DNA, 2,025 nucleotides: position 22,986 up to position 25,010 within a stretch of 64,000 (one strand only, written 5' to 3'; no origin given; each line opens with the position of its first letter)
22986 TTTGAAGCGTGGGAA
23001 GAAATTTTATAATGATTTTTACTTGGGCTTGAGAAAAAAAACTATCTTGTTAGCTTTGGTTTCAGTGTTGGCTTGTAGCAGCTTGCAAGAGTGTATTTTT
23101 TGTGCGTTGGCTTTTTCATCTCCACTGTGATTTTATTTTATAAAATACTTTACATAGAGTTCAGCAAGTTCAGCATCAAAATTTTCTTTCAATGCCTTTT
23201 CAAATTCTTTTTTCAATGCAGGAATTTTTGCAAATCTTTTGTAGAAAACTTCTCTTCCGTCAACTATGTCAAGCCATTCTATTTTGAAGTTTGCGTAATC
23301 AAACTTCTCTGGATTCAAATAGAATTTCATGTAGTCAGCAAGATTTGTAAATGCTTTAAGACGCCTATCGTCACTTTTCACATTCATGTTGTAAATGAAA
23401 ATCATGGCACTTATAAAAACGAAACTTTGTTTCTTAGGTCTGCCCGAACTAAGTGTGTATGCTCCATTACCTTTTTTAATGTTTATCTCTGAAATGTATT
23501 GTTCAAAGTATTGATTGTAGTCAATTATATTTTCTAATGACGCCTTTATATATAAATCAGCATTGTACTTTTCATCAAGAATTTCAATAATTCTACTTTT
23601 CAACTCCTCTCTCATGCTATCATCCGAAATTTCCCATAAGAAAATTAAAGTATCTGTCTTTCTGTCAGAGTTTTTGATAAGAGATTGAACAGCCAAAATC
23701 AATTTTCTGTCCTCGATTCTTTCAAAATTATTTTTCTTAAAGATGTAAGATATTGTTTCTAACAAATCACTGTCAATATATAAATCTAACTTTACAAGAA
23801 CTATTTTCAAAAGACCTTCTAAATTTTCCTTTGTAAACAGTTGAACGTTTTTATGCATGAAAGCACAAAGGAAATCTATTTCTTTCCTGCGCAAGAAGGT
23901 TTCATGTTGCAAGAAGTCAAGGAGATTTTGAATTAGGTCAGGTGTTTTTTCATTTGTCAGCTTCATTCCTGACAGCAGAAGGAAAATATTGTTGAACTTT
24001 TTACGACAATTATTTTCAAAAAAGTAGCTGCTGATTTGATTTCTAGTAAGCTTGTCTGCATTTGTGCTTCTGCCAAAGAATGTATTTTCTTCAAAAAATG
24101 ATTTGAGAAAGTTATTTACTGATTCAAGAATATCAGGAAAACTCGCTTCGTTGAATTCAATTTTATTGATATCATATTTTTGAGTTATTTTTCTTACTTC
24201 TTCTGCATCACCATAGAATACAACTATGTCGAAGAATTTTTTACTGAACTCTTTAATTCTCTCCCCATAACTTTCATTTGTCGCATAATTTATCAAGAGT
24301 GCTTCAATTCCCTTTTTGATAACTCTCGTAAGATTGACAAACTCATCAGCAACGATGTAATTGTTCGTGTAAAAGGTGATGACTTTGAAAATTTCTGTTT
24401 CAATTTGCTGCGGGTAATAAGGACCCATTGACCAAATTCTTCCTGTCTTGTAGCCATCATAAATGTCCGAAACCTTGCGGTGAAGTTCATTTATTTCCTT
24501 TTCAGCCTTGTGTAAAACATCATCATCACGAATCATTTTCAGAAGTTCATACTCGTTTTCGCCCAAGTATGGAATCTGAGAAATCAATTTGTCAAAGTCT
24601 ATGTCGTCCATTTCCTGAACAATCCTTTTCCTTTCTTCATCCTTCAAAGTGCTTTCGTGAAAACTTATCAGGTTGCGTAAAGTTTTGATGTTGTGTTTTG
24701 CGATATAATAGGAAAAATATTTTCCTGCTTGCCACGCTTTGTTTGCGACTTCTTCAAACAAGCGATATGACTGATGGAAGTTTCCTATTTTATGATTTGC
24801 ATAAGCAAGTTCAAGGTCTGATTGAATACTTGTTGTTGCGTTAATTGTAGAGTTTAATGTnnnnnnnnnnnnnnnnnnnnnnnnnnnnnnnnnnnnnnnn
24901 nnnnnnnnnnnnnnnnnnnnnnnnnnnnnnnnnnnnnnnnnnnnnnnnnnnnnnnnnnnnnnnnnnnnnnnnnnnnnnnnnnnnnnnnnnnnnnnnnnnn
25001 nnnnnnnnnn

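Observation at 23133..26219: Stand-alone 1,028-aa SIR2-domain protein in an AT-rich islet: candidate single-gene NAD+-depleting anti-phage system with an unassignable C-terminal sensor region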

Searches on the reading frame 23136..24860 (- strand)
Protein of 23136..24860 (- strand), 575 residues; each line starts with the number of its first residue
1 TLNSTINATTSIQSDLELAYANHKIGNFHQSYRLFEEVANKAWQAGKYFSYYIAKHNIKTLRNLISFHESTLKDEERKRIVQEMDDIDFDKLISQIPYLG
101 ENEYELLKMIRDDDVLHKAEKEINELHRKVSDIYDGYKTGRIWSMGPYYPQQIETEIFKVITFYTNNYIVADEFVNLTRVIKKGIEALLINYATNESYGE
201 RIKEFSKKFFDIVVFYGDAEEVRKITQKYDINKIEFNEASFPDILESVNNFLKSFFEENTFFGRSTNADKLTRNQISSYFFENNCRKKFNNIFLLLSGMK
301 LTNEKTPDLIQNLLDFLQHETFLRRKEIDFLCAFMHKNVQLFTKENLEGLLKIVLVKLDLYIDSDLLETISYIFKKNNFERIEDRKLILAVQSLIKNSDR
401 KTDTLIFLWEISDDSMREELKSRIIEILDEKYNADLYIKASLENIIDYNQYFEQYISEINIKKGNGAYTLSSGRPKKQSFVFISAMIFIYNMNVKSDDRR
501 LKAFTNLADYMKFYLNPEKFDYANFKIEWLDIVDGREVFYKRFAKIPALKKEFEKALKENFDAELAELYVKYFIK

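Call 68: search_protein_representatives(protein=window:23136-24860:-)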
Query: 575 residues. Proteins with E-value up to 0.001 (for the whole library): 528; up to 1e-10: 352; up to 1e-30: 82. The best 150 are listed.
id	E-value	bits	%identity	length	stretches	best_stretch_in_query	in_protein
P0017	6.4e-248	840.4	67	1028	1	2-575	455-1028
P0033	2.7e-162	557.8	49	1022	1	1-574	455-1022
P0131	1.7e-148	512.3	44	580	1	10-574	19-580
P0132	7.7e-105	368.2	37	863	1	3-574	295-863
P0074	1.1e-102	361.1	38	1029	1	5-574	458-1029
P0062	5.6e-102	358.8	38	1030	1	3-574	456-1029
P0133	4.3e-98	346.0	35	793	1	4-574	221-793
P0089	9.4e-97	341.5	33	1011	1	5-574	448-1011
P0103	1.9e-92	327.3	35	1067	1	9-574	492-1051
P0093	3.4e-92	326.5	34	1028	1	5-574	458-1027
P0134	2.6e-89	317.0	34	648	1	4-574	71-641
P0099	5.9e-89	315.8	36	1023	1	5-574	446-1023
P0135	6.2e-88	312.4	87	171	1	405-575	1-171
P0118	3.1e-82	293.6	34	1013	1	7-574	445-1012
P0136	5.5e-82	292.8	61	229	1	347-574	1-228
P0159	3.2e-41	158.2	27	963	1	16-574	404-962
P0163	1.4e-39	152.8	27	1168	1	7-571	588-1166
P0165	5.7e-39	150.8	24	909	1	15-574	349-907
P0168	6.1e-38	147.4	26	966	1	15-573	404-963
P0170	1.8e-37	145.8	29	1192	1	15-575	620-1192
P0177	4.6e-34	134.7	25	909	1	5-571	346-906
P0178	6.1e-34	134.2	27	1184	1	19-573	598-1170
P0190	2.8e-32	128.8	26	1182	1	7-570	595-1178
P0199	8.6e-31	123.8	23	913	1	16-574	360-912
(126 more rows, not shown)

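Call 70: search_protein_families(library=pfam, proteins=[P0163, P0170, P0178, P0190, P0159, P0168, P0165, P0177, P0199], max_evalue=0.001)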
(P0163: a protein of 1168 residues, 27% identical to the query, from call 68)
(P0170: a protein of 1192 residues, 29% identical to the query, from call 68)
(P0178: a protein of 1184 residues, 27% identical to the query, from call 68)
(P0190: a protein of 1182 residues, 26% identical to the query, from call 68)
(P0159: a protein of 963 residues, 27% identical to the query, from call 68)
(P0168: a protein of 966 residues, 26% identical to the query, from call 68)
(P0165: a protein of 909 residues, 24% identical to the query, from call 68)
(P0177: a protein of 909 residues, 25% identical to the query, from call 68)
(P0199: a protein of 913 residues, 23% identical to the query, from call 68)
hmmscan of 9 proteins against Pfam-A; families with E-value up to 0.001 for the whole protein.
P0163 (1168 aa): 2 families
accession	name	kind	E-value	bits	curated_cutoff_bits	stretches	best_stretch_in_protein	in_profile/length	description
PF13289.12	SIR2_2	-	3.4e-25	89.2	24.5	1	238-372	2-140/141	SIR2-like domain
PF02146.23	SIR2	-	6.7e-05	23.3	24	1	163-244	1-82/180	Sir2 family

P0170 (1192 aa): 1 family
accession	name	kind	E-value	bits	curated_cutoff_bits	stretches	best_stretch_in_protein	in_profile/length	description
PF13289.12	SIR2_2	-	7.6e-26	91.3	24.5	1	258-395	2-133/141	SIR2-like domain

P0178 (1184 aa): 1 family
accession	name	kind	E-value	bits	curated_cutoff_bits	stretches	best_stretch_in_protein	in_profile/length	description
PF13289.12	SIR2_2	-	7.2e-25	88.2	24.5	1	241-370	2-132/141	SIR2-like domain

P0190 (1182 aa): 1 family
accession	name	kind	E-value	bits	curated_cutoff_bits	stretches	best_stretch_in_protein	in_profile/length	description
PF13289.12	SIR2_2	-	1.2e-26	94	24.5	1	255-380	2-128/141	SIR2-like domain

P0159 (963 aa): 1 family
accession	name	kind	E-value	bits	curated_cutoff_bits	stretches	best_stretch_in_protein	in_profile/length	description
PF20464.3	MmeI_N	-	4.5e-05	24.3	27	1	35-181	6-141/181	MmeI, N-terminal domain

P0168 (966 aa): 2 families
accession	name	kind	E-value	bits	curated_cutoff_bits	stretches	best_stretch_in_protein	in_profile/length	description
PF20464.3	MmeI_N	-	2.7e-07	31.5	27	1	54-189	18-143/181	MmeI, N-terminal domain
PF04313.20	HSDR_N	-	0.0006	20.2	25.1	0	113-170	140-195/198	Type I restriction enzyme R protein N terminus (HSDR_N)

P0165 (909 aa): 1 family
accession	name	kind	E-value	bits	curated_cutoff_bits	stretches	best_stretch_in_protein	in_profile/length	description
PF21941.2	SMEK_N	-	4.3e-24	85.4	27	1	13-146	2-139/140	SMEK domain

P0177 (909 aa): 1 family
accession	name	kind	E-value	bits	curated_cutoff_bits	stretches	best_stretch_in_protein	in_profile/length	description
PF14280.11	DUF4365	-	1.8e-13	51.2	24.3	1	31-168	8-133/139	Domain of unknown function (DUF4365)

P0199 (913 aa): 1 family
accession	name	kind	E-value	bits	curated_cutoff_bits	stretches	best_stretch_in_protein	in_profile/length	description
PF21941.2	SMEK_N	-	4.3e-33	114.6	27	1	10-123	2-114/140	SMEK domain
